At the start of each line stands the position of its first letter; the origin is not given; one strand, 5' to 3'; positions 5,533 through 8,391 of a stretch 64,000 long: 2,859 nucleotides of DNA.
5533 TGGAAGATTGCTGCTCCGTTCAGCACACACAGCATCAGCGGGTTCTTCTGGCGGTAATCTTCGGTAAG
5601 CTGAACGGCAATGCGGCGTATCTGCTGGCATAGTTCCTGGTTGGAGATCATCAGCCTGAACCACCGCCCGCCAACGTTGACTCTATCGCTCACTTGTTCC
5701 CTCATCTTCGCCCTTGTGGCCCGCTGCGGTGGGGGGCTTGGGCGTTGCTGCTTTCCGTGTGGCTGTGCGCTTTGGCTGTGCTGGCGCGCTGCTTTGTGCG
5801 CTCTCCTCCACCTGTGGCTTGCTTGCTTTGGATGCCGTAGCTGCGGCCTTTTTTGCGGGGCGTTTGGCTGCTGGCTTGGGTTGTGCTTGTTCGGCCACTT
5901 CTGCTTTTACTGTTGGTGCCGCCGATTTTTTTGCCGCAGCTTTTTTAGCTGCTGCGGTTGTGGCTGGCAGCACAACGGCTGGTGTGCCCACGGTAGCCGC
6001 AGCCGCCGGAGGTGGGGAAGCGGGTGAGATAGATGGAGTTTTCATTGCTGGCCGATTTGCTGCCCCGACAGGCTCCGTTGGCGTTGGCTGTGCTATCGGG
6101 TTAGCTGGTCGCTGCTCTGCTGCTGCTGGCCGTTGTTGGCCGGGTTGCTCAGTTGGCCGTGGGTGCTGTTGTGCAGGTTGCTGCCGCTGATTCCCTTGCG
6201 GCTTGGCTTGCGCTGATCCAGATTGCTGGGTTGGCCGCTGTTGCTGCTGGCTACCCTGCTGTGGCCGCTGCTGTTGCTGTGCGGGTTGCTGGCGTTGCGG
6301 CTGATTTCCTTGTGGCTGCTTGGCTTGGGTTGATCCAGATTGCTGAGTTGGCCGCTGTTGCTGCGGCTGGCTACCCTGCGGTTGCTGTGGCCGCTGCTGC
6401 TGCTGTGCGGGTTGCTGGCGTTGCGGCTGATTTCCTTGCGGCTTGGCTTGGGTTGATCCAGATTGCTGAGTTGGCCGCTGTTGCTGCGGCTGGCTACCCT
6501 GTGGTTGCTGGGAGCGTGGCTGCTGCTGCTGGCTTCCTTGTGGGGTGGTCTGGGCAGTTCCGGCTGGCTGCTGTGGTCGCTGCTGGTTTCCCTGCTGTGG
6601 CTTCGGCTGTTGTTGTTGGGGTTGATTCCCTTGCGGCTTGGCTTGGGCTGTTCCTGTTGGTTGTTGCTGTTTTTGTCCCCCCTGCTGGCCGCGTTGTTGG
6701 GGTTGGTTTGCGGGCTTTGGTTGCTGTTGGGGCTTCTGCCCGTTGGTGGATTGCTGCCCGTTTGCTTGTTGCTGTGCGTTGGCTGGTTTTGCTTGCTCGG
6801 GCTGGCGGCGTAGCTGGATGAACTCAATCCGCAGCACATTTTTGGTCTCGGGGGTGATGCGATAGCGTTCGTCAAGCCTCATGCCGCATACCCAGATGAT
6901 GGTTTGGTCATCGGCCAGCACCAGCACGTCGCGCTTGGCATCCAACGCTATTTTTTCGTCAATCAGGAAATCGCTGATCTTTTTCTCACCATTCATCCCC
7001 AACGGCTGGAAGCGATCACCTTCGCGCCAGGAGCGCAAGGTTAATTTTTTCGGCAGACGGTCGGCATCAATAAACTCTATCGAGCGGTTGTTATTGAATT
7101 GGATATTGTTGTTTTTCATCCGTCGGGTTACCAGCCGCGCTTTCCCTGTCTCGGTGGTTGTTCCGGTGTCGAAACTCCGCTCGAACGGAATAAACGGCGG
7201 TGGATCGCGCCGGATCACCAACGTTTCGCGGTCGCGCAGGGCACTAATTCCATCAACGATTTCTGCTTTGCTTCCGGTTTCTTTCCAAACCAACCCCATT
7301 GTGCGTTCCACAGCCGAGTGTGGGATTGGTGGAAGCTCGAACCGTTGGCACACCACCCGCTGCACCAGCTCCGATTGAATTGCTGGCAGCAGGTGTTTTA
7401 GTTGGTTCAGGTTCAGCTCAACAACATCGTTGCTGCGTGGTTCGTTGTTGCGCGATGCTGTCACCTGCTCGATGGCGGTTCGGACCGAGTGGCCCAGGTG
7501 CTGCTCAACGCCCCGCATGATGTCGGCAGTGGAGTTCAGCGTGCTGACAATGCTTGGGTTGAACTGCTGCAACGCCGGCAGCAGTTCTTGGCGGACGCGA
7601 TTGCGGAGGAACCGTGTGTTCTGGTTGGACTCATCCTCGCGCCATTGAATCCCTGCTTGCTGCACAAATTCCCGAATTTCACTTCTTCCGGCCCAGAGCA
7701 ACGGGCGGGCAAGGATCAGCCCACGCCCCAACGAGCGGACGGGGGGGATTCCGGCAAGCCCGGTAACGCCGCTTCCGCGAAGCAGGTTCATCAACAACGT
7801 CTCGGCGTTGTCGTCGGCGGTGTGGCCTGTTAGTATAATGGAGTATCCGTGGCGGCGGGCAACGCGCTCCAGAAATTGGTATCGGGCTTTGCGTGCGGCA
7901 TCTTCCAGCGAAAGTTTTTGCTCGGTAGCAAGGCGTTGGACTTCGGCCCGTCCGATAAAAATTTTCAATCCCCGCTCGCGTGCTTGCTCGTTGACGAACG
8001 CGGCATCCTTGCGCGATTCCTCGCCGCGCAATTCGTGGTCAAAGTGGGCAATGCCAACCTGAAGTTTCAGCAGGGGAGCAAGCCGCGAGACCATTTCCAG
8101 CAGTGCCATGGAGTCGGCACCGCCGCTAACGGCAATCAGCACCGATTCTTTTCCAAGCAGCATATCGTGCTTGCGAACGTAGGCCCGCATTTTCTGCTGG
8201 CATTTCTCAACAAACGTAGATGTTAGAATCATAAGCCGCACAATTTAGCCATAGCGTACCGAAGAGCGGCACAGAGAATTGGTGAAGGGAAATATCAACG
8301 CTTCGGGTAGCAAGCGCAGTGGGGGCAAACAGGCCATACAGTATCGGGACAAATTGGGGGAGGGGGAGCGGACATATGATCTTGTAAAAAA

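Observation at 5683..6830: TilS fused to a long Gln/Pro-rich tandem-repeat region and a histone-H1-like Lys/Ala tail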

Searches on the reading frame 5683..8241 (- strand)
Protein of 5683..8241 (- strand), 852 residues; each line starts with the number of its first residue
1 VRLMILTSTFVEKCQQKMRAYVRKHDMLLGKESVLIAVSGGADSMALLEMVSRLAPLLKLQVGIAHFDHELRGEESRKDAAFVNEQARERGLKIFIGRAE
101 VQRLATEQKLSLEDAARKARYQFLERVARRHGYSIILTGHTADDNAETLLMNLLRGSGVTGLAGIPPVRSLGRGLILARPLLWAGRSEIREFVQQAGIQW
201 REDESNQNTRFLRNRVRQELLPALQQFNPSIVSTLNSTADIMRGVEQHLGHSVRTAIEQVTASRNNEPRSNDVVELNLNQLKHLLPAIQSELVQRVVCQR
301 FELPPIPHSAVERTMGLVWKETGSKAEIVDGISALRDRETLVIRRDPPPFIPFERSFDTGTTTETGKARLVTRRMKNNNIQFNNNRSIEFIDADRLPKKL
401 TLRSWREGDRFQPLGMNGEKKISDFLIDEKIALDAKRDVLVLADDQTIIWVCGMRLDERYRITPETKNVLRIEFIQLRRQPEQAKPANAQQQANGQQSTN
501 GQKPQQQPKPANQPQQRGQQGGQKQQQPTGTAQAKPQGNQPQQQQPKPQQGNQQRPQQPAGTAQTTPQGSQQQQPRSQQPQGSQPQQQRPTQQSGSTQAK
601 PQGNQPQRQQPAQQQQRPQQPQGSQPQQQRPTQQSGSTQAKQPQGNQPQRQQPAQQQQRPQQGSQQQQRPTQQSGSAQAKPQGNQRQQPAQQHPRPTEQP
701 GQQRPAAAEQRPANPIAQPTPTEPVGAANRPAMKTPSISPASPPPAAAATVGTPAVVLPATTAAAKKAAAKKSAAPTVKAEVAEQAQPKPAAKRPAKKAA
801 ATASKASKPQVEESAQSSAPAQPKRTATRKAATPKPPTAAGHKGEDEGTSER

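Call 3: search_protein_families(library=pfam, proteins=[window:5683-8241:-], max_evalue=0.1)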
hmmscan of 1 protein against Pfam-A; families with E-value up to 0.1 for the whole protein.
window:5683-8241:- (852 aa): 4 families
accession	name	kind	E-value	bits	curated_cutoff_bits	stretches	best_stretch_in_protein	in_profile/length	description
PF01171.26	ATP_bind_3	-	2.4e-54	184.3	27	1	34-219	2-182/182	PP-loop family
PF11734.13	TilS_C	-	3.1e-10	39.7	22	1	400-469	1-70/74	TilS substrate C-terminal domain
PF03483.22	B3_4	-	4.9e-05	23.4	29.3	1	378-470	43-121/174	B3/4 domain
PF21923.1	BON_like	-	0.02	15.2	24.1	1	130-157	5-32/47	BON-like domain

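Call 4: search_protein_families(library=ncbifam, proteins=[window:5683-8241:-], max_evalue=0.1)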
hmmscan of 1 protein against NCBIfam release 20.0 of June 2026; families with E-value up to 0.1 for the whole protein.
window:5683-8241:- (852 aa): 8 families
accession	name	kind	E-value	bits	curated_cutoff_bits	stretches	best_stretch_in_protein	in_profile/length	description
TIGR02432.1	lysidine_TilS_N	equivalog_domain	2.7e-59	200.3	93.6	1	34-222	2-189/189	tRNA lysidine(34) synthetase TilS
NF007942.0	PRK10660.1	equivalog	4.6e-31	108.1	606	1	26-261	12-240/439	tRNA lysidine(34) synthetase TilS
TIGR02433.1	lysidine_TilS_C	equivalog_domain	3.5e-12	45.6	20.2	1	400-445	1-46/47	tRNA lysidine(34) synthetase TilS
NF007972.0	PRK10696.1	equivalog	4.6e-12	45.8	272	1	12-235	22-244/295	tRNA 2-thiocytidine(32) synthetase TtcA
NF049949.1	tRNAsynTtuAPyrococ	equivalog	2.4e-11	43.3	450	1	4-157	20-172/292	tRNA-5-methyluridine(54) 2-sulfurtransferase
TIGR00268.2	TIGR00268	equivalog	1.8e-07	30.7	150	1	27-147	9-126/259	ATP-dependent sacrificial sulfur transferase LarE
NF047749.1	tRNAThiolNcsA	equivalog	0.00021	20.5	500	1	120-157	150-187/322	tRNA 2-thiolation protein NcsA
TIGR01536.1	asn_synth_AEB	equivalog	0.0062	15.6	267.1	1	9-144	232-366/517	asparagine synthase (glutamine-hydrolyzing)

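Call 6: find_homologous_proteins(query=window:5683-8241:-, max_evalue=1e-10)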
Query window:5683-8241:- (852 aa): 897 proteins with E <= 1e-10 among 8000 candidates; the best 120 are listed.
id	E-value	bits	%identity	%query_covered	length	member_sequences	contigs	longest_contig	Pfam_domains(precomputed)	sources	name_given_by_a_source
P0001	0.0e+0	1816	100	100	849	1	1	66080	PF11734.14,PF01171.27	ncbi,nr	ncbi:MAG: tRNA lysidine(34) synthetase TilS [Armatimonadetes bacterium]|nr:tRNA lysidine(34) synthet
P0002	0.0e+0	1052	90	57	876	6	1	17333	PF11734.14,PF01171.27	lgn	-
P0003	0.0e+0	1036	90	57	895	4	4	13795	PF11734.14,PF01171.27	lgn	-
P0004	0.0e+0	1026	64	97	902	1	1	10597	PF11734.14,PF01171.27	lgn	-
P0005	7.8e-210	718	51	79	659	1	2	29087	PF11734.14,PF01171.27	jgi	-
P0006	2.1e-184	633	58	56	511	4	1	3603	PF11734.14,PF01171.27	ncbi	-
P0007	3.2e-179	616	56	56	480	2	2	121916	PF11734.14,PF01171.27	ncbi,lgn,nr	ncbi:MAG TPA: tRNA lysidine(34) synthetase TilS [Candidatus Kapabacteria bacterium]|nr:tRNA lysidine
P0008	4.0e-179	616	59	54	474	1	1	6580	PF11734.14,PF01171.27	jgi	jgi:tRNA(Ile)-lysidine synthase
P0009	1.2e-178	614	57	55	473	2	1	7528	PF11734.14,PF01171.27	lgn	-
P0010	2.5e-177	610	56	55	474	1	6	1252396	PF11734.14,PF01171.27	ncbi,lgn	-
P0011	1.6e-176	607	55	55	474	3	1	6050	PF11734.14,PF01171.27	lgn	-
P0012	1.7e-176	607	58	54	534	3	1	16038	PF11734.14,PF01171.27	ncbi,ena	-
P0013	1.8e-176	607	56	55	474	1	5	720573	PF11734.14,PF01171.27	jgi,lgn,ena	-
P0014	2.3e-176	607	59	54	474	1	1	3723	PF11734.14,PF01171.27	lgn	-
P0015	1.9e-175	604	55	55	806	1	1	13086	PF03483.23,PF11734.14,PF01171.27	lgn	-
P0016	3.5e-175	603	57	55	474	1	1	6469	PF11734.14,PF01171.27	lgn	-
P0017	6.3e-174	599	57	54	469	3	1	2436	PF11734.14,PF01171.27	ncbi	-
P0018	3.1e-173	596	57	55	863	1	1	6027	PF11734.14,PF01171.27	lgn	-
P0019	3.4e-173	596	52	59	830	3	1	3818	PF11734.14,PF01171.27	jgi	jgi:tRNA(Ile)-lysidine synthase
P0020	4.1e-171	589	54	55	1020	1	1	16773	PF03483.23,PF11734.14,PF01171.27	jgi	jgi:tRNA(Ile)-lysidine synthase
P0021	1.2e-166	575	54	54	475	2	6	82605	PF11734.14,PF01171.27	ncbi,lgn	-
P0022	1.6e-165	571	54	54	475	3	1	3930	PF11734.14,PF01171.27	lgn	-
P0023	2.0e-163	564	53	54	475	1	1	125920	PF11734.14,PF01171.27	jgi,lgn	-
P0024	1.6e-157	545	52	55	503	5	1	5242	PF11734.14,PF01171.27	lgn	-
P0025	1.5e-155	538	51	54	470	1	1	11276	PF11734.14,PF01171.27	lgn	-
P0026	2.2e-155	537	54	55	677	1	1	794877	PF11734.14,PF01171.27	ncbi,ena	-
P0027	5.7e-154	533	51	55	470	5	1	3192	PF11734.14,PF01171.27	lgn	-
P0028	8.0e-153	529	51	55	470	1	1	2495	PF11734.14,PF01171.27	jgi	-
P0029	1.3e-152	528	51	54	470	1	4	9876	PF11734.14,PF01171.27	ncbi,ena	-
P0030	7.2e-152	526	50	54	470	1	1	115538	PF11734.14,PF01171.27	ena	-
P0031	4.1e-150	520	50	55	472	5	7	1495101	PF11734.14,PF01171.27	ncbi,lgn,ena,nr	ncbi:MAG: tRNA lysidine(34) synthetase TilS [Ignavibacteriae bacterium]|nr:tRNA lysidine(34) synthet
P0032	4.1e-150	520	49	54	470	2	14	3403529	PF11734.14,PF01171.27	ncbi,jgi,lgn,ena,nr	ncbi:MAG: tRNA lysidine(34) synthetase TilS [Chlorobi bacterium]|nr:tRNA lysidine(34) synthetase Til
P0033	9.6e-150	519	50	55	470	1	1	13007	PF11734.14,PF01171.27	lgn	-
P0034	1.7e-148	515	51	55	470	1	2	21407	PF11734.14,PF01171.27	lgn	-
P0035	3.5e-145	504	49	55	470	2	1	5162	PF11734.14,PF01171.27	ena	-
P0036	1.7e-143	498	50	54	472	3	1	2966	PF11734.14,PF01171.27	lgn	-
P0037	4.7e-142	493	49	54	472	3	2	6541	PF00733.28,PF11734.14,PF01171.27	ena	-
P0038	2.8e-141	491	49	55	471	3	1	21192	PF11734.14,PF01171.27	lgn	-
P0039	1.9e-140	488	49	54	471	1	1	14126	PF11734.14,PF01171.27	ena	-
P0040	4.4e-139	484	48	55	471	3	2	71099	PF11734.14,PF01171.27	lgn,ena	-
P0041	1.7e-136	475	49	55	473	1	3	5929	PF11734.14,PF01171.27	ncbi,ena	-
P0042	4.6e-97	345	37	61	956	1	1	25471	PF01171.27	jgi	jgi:tRNA(Ile)-lysidine synthase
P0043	2.5e-93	332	37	55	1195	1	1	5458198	PF11734.14,PF01171.27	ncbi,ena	-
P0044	5.1e-92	328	33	52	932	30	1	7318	PF11734.14,PF01171.27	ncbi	-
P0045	2.4e-91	326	37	52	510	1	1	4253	PF01171.27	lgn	-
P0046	4.4e-90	322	37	52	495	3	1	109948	PF11734.14,PF01171.27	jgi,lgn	-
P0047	1.3e-89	320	37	55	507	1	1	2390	PF01171.27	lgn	-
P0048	5.3e-89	318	38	53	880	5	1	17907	PF11734.14,PF01171.27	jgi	-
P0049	1.9e-88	316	36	55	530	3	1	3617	PF11734.14,PF01171.27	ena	-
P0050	4.6e-88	315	38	55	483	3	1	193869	PF11734.14,PF01171.27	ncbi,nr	ncbi:MAG: tRNA lysidine(34) synthetase TilS [Candidatus Kryptonium sp.]|nr:tRNA lysidine(34) synthet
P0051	8.6e-88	314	33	56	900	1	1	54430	PF11734.14,PF01171.27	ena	-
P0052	2.8e-86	309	36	54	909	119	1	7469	PF11734.14,PF01171.27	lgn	-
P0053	3.5e-86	309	36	51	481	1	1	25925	PF11734.14,PF01171.27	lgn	-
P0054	4.6e-86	308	36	56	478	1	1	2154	PF11734.14,PF01171.27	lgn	-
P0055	6.3e-86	308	38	55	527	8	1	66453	PF11734.14,PF01171.27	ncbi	-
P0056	1.1e-85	307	35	55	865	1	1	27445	PF11734.14,PF01171.27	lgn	-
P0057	1.2e-85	307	34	52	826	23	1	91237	PF11734.14,PF01171.27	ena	-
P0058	3.2e-85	305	35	56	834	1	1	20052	PF11734.14,PF01171.27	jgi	-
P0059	1.7e-84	303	35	56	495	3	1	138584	PF11734.14,PF01171.27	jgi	jgi:tRNA(Ile)-lysidine synthase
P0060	1.9e-84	303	38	55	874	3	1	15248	PF11734.14,PF01171.27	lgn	-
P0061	2.2e-84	303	35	52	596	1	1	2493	PF11734.14,PF01171.27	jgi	jgi:tRNA(Ile)-lysidine synthase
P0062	2.8e-84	302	37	52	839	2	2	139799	PF01171.27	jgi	jgi:tRNA(Ile)-lysidine synthase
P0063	3.1e-84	302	38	56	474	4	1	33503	PF11734.14,PF01171.27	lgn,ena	-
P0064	9.1e-84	301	37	56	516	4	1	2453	PF11734.14,PF01171.27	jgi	-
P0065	1.0e-83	300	34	53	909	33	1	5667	PF11734.14,PF01171.27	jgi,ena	jgi:tRNA(Ile)-lysidine synthase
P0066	2.1e-83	299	36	51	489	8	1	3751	PF11734.14,PF01171.27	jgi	jgi:tRNA(Ile)-lysidine synthase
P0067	2.7e-83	299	33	60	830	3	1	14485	PF11734.14,PF01171.27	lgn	-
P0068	2.9e-83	299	34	56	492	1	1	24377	PF11734.14,PF01171.27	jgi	jgi:tRNA(Ile)-lysidine synthase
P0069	3.4e-83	299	34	59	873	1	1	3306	PF11734.14,PF01171.27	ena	-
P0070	4.0e-83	299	36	52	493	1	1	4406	PF01171.27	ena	-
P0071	4.1e-83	298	33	59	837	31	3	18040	PF11734.14,PF01171.27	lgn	-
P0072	6.2e-83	298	34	57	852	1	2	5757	PF11734.14,PF01171.27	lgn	-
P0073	7.2e-83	298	35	52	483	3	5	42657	PF01507.26,PF11734.14,PF01171.27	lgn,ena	-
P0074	2.4e-82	296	33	52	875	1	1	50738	PF11734.14,PF01171.27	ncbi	-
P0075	2.9e-82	296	35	55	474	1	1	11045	PF11734.14,PF01171.27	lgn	-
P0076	4.8e-82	295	35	54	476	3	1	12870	PF11734.14,PF01171.27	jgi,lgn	jgi:tRNA(Ile)-lysidine synthase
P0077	1.0e-81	294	37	55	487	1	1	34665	PF11734.14,PF01171.27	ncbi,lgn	-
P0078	1.2e-81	294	35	55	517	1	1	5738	PF01171.27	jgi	-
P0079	2.3e-81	293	35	54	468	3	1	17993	PF11734.14,PF01171.27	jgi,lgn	jgi:tRNA(Ile)-lysidine synthase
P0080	1.6e-80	290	35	54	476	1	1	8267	PF11734.14,PF01171.27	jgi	jgi:tRNA(Ile)-lysidine synthase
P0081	1.4e-79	287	37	53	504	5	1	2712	PF11734.14,PF01171.27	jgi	jgi:tRNA(Ile)-lysidine synthase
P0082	1.8e-79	286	32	59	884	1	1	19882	PF11734.14,PF01171.27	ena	-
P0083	5.1e-79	285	32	56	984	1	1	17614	PF11734.14,PF01171.27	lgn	-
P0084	6.7e-79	285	36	54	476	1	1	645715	PF11734.14,PF01171.27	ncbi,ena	-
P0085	1.1e-78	284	34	54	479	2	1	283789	PF01171.27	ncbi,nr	ncbi:MAG: tRNA lysidine(34) synthetase TilS [Ignavibacteriae bacterium HGW-Ignavibacteriae-1]|nr:MAG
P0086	1.4e-78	283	34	52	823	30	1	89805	PF11734.14,PF01171.27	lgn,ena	-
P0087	2.0e-78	283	36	54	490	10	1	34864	PF11734.14,PF01171.27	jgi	jgi:tRNA(Ile)-lysidine synthase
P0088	3.6e-78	282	31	56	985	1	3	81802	PF11734.14,PF01171.27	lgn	-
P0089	5.9e-77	278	36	53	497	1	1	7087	PF11734.14,PF01171.27,PF09179.17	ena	-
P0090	1.0e-76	277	33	56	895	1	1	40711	PF01171.27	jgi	jgi:tRNA(Ile)-lysidine synthase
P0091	1.7e-76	277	33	56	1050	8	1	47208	PF01171.27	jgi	jgi:tRNA(Ile)-lysidine synthase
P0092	5.9e-76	275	36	53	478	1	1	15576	PF11734.14,PF01171.27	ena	-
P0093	7.7e-76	274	37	54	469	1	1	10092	PF11734.14,PF01171.27,PF09179.17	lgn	-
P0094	2.0e-75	273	38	50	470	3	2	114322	PF11734.14,PF01171.27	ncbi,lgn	-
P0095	3.2e-75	272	35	53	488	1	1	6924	PF01507.26,PF11734.14,PF01171.27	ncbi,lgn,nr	ncbi:MAG: tRNA lysidine(34) synthetase TilS [Bacteroidetes bacterium]|nr:MAG: tRNA lysidine(34) synt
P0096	6.3e-75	271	35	54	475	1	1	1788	PF01507.26,PF11734.14,PF01171.27,PF09179.17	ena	-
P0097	5.9e-74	268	36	54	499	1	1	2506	PF11734.14,PF01171.27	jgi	jgi:tRNA(Ile)-lysidine synthase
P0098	4.1e-73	265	36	54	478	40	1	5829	PF11734.14,PF01171.27,PF09179.17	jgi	-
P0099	8.5e-73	264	34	54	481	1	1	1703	PF11734.14,PF01171.27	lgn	-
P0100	3.8e-72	262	36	54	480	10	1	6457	PF11734.14,PF01171.27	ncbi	-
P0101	5.0e-72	262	36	53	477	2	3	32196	PF11734.14,PF01171.27,PF09179.17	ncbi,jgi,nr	ncbi:MAG: tRNA lysidine(34) synthetase TilS [Candidatus Eisenbacteria bacterium]|nr:tRNA lysidine(34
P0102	1.5e-71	260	35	52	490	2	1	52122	PF11734.14,PF01171.27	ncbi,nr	ncbi:MAG: tRNA lysidine(34) synthetase TilS [Thermodesulfobacteriota bacterium]|nr:tRNA lysidine(34)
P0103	2.4e-71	260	34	54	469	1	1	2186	PF11734.14,PF01171.27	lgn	-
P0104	2.7e-71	259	35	54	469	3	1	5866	PF11734.14,PF01171.27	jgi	-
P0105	2.8e-71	259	36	54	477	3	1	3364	PF11734.14,PF01171.27,PF09179.17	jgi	jgi:tRNA(Ile)-lysidine synthase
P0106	2.9e-71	259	33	51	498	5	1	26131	PF03483.23,PF11734.14,PF01171.27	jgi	jgi:tRNA(Ile)-lysidine synthase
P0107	3.1e-71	259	34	54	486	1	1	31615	PF11734.14,PF01171.27,PF09179.17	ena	-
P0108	5.3e-71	258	36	54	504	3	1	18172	PF11734.14,PF01171.27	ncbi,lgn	ncbi:MAG: tRNA lysidine(34) synthetase TilS [Desulfosudaceae bacterium]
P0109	6.2e-71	258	46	25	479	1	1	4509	PF03483.23,PF11734.14,PF01171.27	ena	-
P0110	6.5e-71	258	35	54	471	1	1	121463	PF11734.14,PF01171.27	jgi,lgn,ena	-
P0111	6.6e-71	258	35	55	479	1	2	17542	PF11734.14,PF01171.27,PF09179.17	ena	-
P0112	8.4e-71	258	34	53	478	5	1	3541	PF11734.14,PF01171.27,PF09179.17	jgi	jgi:tRNA(Ile)-lysidine synthase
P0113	1.7e-70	257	36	54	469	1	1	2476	PF11734.14,PF01171.27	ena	-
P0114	2.8e-70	256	34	53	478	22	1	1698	PF11734.14,PF01171.27,PF09179.17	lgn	-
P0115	5.1e-70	255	38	53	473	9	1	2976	PF03483.23,PF11734.14,PF01171.27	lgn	-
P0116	5.7e-70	255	46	27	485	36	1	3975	PF22132.2,PF11734.14,PF01171.27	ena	-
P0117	7.9e-70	255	45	26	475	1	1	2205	PF11734.14,PF01171.27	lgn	-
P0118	8.5e-70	254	44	28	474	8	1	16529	PF11734.14,PF01171.27,PF09179.17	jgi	jgi:tRNA(Ile)-lysidine synthase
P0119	8.9e-70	254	36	56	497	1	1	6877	PF11734.14,PF01171.27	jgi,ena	-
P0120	1.4e-69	254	40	29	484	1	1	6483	PF11734.14,PF01171.27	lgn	-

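Call 12: find_encoding_contigs(protein=P0002, flank=6000, max_places=3)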
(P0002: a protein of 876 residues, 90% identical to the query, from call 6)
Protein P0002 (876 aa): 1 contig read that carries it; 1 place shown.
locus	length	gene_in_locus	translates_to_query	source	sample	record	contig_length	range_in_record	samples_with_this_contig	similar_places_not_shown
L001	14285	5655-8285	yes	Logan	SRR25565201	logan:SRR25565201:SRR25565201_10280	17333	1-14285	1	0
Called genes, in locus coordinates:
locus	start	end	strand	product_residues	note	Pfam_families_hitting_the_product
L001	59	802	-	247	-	PF00561:Abhydrolase_1, PF12146:Hydrolase_4, PF12697:Abhydrolase_6, PF03096:Ndr (weak)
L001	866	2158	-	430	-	PF00278:Orn_DAP_Arg_deC, PF02784:Orn_Arg_deC_N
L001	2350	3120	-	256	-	PF00889:EF_TS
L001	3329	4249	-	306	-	-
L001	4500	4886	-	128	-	PF00380:Ribosomal_S9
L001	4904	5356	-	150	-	PF00572:Ribosomal_L13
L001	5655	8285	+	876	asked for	PF01171:ATP_bind_3, PF11734:TilS_C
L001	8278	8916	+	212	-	PF00156:Pribosyltran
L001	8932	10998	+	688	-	PF06480:FtsH_ext (weak), PF00004:AAA, PF07728:AAA_5 (faint), PF17862:AAA_lid_3, PF01434:Peptidase_M41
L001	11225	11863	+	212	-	-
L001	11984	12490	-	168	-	PF01058:Oxidored_q6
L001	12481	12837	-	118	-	PF00507:Oxidored_q4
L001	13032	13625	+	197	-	PF02834:LigT_PEase, PF13563:2_5_RNA_ligase2 (weak), PF02834:LigT_PEase (weak)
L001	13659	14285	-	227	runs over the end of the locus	PF04542:Sigma70_r2, PF08281:Sigma70_r4_2, PF04545:Sigma70_r4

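Call 13: find_encoding_contigs(protein=P0004, flank=6000, max_places=3)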
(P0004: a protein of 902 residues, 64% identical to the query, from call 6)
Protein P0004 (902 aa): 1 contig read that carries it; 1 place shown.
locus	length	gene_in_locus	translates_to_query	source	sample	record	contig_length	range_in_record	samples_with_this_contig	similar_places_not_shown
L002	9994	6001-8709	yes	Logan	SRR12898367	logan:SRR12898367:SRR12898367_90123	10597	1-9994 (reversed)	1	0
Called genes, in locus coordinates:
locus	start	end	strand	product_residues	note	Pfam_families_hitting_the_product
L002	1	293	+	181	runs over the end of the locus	-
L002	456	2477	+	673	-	PF13567:DUF4131, PF03772:Competence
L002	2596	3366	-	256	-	PF00889:EF_TS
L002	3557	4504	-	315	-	PF00318:Ribosomal_S2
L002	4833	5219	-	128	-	PF00380:Ribosomal_S9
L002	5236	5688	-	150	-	PF00572:Ribosomal_L13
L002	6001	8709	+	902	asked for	PF01171:ATP_bind_3, PF11734:TilS_C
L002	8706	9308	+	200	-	PF00156:Pribosyltran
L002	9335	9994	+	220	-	?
